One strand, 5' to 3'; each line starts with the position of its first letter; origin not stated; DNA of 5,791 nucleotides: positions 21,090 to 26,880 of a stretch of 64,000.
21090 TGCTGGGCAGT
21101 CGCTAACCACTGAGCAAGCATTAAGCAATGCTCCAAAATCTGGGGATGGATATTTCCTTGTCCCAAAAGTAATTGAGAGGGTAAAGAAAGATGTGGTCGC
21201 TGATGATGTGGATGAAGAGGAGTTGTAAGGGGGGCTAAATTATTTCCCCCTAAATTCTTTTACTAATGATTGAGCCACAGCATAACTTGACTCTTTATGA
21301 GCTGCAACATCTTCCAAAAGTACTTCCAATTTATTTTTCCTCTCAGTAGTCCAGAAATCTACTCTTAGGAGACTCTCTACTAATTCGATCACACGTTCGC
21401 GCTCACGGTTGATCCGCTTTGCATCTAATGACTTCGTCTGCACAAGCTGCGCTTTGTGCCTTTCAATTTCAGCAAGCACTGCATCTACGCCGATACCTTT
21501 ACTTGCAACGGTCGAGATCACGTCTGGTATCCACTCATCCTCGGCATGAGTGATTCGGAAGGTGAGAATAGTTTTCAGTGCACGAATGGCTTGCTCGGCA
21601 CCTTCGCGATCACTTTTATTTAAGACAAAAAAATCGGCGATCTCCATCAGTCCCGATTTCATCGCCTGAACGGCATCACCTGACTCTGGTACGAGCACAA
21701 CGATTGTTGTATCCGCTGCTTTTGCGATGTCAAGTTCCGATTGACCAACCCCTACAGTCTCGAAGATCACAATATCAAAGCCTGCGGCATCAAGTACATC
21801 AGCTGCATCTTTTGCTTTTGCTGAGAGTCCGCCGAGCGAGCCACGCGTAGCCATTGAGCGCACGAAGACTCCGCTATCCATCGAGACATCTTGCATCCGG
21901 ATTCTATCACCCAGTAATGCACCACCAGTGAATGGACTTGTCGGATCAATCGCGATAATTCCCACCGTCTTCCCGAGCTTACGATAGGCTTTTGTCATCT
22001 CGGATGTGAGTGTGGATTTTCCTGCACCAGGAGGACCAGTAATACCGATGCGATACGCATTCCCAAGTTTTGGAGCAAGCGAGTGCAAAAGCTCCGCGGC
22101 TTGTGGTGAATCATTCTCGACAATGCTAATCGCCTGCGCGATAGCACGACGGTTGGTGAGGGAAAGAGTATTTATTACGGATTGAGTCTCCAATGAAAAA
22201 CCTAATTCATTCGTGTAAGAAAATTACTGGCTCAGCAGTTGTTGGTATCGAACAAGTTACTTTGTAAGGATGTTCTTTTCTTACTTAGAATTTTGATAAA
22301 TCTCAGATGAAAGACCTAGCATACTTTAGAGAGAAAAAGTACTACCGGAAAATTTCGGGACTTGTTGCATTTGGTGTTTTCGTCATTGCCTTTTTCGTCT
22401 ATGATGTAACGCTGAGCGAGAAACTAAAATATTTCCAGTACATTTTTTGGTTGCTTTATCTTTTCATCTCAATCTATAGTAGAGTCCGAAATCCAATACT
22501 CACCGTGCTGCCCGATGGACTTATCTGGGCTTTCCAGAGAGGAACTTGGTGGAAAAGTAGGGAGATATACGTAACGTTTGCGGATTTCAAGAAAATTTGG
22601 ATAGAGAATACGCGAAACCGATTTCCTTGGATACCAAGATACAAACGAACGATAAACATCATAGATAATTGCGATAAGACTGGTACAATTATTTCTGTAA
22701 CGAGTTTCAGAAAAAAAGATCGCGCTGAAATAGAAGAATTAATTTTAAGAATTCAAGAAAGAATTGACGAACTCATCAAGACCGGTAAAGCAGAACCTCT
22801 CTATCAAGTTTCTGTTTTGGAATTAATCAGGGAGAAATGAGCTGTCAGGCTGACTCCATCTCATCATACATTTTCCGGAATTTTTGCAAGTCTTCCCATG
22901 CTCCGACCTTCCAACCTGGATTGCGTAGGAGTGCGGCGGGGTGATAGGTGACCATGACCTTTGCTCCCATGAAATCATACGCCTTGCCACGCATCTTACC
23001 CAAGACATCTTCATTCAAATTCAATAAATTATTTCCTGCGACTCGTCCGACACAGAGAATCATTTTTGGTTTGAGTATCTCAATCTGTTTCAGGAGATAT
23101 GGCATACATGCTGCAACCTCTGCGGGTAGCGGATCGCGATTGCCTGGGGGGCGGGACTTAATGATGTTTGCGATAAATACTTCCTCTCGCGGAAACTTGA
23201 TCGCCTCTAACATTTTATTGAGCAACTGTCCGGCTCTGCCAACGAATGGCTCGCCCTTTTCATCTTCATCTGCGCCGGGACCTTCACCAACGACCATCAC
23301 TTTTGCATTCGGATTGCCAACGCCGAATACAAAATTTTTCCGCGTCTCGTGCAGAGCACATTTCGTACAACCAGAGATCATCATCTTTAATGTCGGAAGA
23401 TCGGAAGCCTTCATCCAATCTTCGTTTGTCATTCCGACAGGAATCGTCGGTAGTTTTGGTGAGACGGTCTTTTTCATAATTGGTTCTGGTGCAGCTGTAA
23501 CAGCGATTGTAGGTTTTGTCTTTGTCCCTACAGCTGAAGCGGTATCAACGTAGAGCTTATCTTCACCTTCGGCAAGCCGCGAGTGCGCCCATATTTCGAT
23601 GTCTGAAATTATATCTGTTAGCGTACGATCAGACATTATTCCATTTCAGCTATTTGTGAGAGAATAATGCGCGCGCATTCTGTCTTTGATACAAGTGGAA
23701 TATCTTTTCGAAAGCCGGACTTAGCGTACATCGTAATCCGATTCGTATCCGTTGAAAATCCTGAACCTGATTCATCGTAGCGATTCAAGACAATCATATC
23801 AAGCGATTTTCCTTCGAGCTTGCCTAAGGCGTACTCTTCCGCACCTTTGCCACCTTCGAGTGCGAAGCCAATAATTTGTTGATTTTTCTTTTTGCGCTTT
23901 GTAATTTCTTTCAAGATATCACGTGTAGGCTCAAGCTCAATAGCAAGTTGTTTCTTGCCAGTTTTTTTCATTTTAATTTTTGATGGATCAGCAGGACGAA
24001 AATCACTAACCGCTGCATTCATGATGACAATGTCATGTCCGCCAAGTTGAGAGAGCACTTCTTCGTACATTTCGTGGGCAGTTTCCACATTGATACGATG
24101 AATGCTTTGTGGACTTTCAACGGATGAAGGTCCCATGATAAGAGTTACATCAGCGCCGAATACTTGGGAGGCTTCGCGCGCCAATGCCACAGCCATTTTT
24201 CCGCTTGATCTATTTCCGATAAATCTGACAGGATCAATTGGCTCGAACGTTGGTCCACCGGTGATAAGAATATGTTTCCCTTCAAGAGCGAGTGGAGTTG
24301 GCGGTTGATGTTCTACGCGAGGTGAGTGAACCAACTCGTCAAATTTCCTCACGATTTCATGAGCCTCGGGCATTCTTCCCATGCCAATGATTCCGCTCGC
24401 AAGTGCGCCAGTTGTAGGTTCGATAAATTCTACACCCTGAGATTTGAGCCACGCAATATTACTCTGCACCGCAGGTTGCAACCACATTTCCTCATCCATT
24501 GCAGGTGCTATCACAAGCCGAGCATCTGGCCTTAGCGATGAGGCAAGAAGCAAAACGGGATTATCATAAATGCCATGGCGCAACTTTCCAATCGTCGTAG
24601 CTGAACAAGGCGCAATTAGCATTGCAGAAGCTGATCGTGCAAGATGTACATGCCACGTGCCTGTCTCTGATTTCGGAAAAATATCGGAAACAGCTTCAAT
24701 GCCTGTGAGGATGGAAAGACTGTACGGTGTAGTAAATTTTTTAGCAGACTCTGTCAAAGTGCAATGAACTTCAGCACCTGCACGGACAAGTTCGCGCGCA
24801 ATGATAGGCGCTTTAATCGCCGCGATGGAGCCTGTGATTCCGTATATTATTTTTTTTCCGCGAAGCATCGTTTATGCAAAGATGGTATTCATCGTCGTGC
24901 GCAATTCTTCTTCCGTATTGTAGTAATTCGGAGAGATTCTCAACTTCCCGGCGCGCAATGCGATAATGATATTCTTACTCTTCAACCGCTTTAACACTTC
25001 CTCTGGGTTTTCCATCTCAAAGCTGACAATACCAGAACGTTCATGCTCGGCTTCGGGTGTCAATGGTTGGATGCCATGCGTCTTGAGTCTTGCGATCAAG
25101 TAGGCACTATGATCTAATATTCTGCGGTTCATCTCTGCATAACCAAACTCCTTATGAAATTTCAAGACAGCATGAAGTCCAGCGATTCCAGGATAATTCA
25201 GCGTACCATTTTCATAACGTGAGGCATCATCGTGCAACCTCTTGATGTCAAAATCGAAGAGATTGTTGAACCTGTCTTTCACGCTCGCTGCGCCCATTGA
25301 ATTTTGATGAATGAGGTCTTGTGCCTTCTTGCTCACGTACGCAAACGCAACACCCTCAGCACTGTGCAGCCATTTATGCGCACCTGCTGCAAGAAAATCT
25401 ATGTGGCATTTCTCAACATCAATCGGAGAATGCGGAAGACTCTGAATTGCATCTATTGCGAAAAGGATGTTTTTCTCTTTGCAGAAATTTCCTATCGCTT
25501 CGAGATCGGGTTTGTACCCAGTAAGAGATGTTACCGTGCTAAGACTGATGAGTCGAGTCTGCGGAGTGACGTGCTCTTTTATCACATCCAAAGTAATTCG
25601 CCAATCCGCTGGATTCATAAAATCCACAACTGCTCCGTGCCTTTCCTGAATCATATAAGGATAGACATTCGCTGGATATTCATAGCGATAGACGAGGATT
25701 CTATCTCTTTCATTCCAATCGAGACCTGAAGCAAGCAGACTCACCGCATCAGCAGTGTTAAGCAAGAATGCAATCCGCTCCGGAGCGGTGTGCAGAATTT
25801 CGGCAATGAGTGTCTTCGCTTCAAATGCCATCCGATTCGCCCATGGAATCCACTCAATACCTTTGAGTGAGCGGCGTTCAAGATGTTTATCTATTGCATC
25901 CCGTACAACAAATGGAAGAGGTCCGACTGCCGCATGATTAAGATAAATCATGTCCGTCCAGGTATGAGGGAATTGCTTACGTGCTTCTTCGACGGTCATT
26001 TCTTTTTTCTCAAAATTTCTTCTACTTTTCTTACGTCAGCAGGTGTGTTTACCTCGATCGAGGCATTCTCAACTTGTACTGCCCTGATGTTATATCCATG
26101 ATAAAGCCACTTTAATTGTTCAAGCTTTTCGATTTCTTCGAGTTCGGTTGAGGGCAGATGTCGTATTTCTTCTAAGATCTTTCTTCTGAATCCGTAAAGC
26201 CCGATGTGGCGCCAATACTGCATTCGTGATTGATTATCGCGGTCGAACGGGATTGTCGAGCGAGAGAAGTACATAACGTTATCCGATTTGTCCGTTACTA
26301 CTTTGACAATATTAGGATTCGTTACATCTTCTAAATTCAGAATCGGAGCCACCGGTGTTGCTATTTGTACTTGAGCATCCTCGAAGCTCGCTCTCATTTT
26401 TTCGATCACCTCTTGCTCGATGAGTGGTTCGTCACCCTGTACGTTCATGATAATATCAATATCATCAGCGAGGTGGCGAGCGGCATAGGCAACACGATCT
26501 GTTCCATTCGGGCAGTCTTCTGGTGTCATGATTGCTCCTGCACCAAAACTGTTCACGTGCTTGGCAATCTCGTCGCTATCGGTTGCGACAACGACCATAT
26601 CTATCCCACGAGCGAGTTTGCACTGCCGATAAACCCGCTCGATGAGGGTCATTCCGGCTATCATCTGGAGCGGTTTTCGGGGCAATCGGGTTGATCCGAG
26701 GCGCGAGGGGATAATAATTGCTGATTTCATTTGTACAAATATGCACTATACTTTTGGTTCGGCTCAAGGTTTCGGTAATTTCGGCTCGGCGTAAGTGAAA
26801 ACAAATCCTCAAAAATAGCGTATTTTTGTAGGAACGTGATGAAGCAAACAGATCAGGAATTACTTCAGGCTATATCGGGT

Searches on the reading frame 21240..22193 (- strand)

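Call 74: search_protein_families(library=pfam, proteins=[window:21240-22193:-], max_evalue=0.00001)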
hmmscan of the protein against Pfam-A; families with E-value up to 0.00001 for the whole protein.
window:21240-22193:- (317 aa): 2 families
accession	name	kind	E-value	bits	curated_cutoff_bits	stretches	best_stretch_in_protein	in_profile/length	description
PF03308.22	MeaB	-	1.3e-91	306.8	23.1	1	18-281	1-269/273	Methylmalonyl Co-A mutase-associated GTPase MeaB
PF02492.25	cobW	-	4e-06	27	20.7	0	49-209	3-168/180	CobW/HypB/UreG, nucleotide-binding domain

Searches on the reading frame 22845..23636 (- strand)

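Call 74: search_protein_families(library=pfam, proteins=[window:22845-23636:-], max_evalue=0.00001)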
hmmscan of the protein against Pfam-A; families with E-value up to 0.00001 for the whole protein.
window:22845-23636:- (263 aa): 1 family
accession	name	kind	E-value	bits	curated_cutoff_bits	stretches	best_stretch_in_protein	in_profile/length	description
PF03167.25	UDG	-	2.1e-38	132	24.3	1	104-251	1-141/141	Uracil DNA glycosylase superfamily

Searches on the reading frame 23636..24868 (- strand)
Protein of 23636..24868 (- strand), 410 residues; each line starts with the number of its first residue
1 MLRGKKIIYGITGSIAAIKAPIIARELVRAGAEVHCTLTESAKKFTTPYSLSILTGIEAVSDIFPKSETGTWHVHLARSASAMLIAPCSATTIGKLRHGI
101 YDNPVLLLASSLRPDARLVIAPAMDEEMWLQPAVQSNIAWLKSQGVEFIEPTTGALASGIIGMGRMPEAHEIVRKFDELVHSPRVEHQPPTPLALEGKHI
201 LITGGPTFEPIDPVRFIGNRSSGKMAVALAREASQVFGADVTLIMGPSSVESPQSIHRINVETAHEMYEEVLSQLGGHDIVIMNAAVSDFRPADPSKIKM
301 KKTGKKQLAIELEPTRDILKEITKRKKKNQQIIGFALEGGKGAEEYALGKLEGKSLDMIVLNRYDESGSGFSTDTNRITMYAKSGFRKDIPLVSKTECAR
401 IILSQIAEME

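Call 74: search_protein_families(library=pfam, proteins=[window:23636-24868:-], max_evalue=0.00001)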
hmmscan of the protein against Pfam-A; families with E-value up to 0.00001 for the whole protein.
window:23636-24868:- (410 aa): 2 families
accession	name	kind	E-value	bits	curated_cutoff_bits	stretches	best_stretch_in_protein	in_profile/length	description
PF04127.22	DFP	-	3.1e-66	223.2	22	1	195-380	1-185/186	DNA/pantothenate metabolism flavoprotein C-terminal domain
PF02441.25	Flavoprotein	-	1e-27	97.2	22.7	1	5-177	1-159/162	Flavoprotein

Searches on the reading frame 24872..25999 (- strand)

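Call 74: search_protein_families(library=pfam, proteins=[window:24872-25999:-], max_evalue=0.00001)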
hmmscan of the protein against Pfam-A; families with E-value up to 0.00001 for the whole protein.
window:24872-25999:- (375 aa): 3 families
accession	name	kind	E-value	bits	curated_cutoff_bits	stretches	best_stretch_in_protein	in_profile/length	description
PF00266.25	Aminotran_5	-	1.4e-51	176.1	21.5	1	18-352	1-339/371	Aminotransferase class-V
PF22580.2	KYNU_C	-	1e-07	32.3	27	1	299-372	10-89/90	Kynureninase C-terminal domain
PF00155.27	Aminotran_1_2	-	7.3e-07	29.1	19.7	0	60-184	46-186/361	Aminotransferase class I and II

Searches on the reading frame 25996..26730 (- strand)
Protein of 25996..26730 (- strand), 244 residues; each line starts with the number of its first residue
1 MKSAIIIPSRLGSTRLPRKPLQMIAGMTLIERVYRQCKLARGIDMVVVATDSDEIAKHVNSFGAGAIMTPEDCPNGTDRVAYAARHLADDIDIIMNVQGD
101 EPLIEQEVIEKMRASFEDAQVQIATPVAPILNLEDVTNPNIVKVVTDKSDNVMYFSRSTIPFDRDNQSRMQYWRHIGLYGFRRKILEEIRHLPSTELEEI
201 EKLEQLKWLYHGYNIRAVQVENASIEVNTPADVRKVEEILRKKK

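Call 74: search_protein_families(library=pfam, proteins=[window:25996-26730:-], max_evalue=0.00001)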
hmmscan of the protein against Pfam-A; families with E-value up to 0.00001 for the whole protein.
window:25996-26730:- (244 aa): 2 families
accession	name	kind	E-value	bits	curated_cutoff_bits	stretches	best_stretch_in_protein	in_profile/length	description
PF02348.25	CTP_transf_3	-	3e-58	197.6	22.6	1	4-214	1-216/217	Cytidylyltransferase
PF12804.13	NTP_transf_3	-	5.7e-11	43.3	27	1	9-128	10-123/160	MobA-like NTP transferase domain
